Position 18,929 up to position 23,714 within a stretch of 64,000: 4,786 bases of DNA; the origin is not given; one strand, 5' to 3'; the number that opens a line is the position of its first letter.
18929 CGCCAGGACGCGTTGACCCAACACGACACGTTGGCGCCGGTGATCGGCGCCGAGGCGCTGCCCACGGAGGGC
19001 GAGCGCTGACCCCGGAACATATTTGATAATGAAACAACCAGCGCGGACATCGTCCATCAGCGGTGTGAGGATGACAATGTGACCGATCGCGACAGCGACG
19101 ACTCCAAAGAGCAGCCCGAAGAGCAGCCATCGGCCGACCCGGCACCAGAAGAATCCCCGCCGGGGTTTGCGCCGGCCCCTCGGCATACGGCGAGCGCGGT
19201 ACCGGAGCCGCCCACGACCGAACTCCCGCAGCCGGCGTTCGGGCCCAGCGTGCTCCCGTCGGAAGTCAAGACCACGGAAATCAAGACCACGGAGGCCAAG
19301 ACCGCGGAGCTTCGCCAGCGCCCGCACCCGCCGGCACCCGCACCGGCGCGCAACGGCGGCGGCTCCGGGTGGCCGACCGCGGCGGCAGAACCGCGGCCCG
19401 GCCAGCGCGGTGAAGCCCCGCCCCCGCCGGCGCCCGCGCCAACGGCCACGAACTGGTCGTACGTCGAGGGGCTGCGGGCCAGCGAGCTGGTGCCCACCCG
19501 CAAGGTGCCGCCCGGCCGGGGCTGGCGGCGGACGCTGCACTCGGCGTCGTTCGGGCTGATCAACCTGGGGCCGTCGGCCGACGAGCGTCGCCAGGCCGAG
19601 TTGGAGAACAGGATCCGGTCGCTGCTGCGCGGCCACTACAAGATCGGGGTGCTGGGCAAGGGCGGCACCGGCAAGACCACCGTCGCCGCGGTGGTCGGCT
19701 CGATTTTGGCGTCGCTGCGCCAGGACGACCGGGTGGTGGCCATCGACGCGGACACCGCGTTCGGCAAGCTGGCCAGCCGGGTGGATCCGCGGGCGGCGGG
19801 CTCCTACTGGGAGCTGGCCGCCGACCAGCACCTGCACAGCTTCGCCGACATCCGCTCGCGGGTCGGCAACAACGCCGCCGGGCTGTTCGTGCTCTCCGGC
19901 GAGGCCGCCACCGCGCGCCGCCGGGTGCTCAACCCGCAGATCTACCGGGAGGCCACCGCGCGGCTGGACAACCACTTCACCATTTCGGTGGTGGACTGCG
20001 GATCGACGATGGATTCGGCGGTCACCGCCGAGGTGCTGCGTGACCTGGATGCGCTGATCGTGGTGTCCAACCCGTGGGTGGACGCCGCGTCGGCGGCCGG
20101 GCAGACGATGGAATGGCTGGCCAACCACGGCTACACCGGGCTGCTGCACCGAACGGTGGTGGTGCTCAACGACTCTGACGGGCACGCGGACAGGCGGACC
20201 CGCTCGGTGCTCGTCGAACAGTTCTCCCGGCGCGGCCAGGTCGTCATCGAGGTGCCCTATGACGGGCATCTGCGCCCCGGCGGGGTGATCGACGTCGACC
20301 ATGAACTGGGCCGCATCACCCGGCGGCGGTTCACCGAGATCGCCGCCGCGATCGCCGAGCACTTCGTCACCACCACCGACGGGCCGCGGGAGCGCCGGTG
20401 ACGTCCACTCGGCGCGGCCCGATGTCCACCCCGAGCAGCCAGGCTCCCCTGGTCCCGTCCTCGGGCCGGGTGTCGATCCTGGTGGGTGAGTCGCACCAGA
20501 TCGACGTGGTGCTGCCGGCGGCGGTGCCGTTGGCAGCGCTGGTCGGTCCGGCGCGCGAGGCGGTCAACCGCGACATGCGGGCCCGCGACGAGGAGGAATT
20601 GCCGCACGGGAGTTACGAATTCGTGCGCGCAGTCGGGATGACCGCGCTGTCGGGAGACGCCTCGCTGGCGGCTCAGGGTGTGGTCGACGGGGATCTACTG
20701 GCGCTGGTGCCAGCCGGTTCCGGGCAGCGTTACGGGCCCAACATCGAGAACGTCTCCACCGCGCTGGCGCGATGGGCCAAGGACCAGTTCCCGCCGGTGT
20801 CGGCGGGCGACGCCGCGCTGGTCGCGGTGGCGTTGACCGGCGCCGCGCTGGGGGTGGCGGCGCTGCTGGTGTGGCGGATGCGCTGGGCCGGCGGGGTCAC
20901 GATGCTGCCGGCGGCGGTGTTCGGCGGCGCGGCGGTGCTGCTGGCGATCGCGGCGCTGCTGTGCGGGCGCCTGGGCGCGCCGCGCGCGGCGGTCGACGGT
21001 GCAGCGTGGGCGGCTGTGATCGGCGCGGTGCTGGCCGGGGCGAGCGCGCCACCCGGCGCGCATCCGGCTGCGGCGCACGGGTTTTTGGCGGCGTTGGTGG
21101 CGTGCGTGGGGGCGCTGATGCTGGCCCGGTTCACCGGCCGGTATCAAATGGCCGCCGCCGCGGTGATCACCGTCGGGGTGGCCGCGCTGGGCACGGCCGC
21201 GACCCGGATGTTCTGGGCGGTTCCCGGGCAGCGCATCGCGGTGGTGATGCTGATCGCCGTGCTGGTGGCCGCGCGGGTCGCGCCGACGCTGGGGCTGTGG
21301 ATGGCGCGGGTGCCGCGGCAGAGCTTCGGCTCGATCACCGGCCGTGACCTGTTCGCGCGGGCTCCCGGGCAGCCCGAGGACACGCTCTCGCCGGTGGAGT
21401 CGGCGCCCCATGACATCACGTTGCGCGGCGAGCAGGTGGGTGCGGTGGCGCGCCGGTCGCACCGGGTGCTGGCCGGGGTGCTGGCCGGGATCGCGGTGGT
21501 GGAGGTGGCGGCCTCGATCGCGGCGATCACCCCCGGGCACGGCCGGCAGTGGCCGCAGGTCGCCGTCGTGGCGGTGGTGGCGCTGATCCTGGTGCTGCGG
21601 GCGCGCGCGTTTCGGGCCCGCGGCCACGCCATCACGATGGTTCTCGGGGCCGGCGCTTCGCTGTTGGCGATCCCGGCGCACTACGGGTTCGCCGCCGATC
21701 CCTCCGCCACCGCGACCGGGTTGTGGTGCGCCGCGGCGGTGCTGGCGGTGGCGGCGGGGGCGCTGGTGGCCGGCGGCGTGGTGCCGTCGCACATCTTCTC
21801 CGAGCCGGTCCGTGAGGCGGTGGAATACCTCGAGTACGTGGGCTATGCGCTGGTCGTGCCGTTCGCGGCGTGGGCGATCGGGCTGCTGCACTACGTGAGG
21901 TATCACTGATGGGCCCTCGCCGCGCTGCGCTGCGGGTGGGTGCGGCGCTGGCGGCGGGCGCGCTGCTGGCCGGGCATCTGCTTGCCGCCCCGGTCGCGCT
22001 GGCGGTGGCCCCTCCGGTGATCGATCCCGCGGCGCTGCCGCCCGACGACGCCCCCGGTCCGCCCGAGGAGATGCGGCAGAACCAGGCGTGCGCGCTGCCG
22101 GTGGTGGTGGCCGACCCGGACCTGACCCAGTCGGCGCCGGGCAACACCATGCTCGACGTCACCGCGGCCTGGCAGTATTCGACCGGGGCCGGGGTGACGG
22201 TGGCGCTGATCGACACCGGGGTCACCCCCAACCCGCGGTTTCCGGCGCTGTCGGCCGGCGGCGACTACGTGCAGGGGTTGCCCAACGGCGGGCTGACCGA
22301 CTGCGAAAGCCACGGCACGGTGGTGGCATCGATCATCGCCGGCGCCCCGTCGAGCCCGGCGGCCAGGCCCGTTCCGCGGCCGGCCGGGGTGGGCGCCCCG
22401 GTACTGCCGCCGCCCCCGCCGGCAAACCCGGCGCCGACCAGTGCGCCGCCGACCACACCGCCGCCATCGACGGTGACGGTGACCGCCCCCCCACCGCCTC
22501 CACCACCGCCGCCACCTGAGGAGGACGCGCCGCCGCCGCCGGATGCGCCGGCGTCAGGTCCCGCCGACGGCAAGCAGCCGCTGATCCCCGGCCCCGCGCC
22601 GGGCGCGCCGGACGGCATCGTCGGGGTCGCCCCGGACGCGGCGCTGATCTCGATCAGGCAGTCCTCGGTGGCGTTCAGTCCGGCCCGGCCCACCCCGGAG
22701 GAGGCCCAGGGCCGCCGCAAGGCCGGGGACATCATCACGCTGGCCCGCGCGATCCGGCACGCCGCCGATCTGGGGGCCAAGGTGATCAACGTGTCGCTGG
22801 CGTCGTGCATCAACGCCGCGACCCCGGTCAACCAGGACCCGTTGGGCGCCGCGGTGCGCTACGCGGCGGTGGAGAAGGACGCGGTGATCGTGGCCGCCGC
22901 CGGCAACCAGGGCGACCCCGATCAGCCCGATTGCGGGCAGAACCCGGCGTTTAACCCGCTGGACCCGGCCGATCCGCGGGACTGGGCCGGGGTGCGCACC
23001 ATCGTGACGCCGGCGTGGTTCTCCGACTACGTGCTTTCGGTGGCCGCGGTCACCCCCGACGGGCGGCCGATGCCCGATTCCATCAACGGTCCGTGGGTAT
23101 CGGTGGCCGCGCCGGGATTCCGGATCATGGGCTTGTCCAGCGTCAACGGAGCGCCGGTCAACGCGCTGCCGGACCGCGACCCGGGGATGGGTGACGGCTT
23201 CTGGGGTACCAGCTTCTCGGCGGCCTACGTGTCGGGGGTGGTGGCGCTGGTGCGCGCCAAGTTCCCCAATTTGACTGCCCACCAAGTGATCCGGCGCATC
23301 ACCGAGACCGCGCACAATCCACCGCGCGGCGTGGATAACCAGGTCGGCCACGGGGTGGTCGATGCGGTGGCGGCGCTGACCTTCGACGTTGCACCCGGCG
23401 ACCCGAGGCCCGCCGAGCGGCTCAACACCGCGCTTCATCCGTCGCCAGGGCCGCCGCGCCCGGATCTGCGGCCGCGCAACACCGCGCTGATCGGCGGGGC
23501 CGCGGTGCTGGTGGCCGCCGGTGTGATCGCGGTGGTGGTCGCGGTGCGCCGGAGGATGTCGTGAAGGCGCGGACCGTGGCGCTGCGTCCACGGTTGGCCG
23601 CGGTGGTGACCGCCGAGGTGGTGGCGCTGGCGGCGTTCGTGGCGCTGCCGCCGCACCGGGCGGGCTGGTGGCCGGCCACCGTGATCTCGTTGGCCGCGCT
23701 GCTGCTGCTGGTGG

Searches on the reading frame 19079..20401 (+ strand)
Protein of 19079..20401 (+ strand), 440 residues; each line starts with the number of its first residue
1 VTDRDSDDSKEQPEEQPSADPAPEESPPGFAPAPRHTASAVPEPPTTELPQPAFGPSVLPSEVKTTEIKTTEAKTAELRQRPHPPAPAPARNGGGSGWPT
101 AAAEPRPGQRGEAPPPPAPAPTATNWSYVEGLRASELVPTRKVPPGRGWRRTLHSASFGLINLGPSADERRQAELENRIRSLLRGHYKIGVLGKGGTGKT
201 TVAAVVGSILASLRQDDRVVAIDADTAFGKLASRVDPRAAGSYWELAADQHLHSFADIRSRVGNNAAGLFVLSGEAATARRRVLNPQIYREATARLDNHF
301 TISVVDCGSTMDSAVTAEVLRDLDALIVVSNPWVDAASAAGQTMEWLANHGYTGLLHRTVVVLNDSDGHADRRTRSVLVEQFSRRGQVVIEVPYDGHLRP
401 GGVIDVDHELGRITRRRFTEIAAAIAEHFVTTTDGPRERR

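Call 24: search_protein_families(library=pfam, proteins=[window:19079-20401:+])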
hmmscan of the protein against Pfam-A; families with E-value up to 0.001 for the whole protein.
window:19079-20401:+ (440 aa): 2 families
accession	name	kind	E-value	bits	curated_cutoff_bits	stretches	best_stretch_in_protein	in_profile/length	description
PF01656.29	CbiA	-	8.1e-07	29.5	25.4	1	193-395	6-112/125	CobQ/CobB/MinD/ParA nucleotide binding domain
PF13614.12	AAA_31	-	0.00068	20.1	27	0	194-226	10-40/177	AAA domain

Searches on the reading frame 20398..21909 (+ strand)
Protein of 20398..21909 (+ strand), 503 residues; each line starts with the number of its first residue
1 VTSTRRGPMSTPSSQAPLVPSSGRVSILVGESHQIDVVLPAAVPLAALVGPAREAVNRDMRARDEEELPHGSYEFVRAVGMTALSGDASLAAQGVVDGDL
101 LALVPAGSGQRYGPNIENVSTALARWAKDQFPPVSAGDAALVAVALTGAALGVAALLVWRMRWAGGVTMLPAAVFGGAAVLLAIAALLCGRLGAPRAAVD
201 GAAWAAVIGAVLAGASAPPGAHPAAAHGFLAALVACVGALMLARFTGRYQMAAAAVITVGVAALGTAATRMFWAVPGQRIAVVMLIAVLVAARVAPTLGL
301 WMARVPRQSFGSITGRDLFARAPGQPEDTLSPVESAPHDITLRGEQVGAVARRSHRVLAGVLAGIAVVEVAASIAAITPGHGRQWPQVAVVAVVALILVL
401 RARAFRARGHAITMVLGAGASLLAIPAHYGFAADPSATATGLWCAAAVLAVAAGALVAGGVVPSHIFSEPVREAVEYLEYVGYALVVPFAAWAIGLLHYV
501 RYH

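Call 24: search_protein_families(library=pfam, proteins=[window:20398-21909:+])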
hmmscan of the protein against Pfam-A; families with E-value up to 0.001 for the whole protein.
window:20398-21909:+ (503 aa): 2 families
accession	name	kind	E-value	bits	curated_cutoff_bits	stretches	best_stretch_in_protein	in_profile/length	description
PF19053.6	EccD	-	7.4e-31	107.7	30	1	142-501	4-337/339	EccD-like transmembrane domain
PF08817.16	YukD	-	4e-15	56.8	27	1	24-103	3-76/76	WXG100 protein secretion system (Wss), protein YukD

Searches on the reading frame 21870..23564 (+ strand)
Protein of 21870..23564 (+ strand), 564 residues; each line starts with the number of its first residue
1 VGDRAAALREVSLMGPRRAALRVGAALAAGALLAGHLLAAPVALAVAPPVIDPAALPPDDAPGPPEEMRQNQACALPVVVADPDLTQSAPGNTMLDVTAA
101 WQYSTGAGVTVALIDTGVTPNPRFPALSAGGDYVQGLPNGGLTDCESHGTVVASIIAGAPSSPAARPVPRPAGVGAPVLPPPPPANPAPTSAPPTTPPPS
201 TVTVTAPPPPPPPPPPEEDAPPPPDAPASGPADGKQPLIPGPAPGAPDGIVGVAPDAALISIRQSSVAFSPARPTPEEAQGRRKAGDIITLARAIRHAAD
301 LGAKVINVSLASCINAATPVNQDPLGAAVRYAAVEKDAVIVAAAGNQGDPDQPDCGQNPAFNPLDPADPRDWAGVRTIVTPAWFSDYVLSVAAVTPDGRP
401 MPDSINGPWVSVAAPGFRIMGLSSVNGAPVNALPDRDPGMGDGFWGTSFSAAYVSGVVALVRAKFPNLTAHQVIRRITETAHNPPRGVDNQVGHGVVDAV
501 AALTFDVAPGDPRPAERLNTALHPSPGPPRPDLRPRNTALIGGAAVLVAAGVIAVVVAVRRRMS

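Call 5: search_protein_families(library=pfam, proteins=[window:21870-23564:+])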
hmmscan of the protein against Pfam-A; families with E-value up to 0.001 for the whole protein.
window:21870-23564:+ (564 aa): 1 family
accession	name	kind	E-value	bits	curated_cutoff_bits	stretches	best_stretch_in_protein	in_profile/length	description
PF00082.27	Peptidase_S8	-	4.3e-30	105.5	21.8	2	248-495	72-288/288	Subtilase family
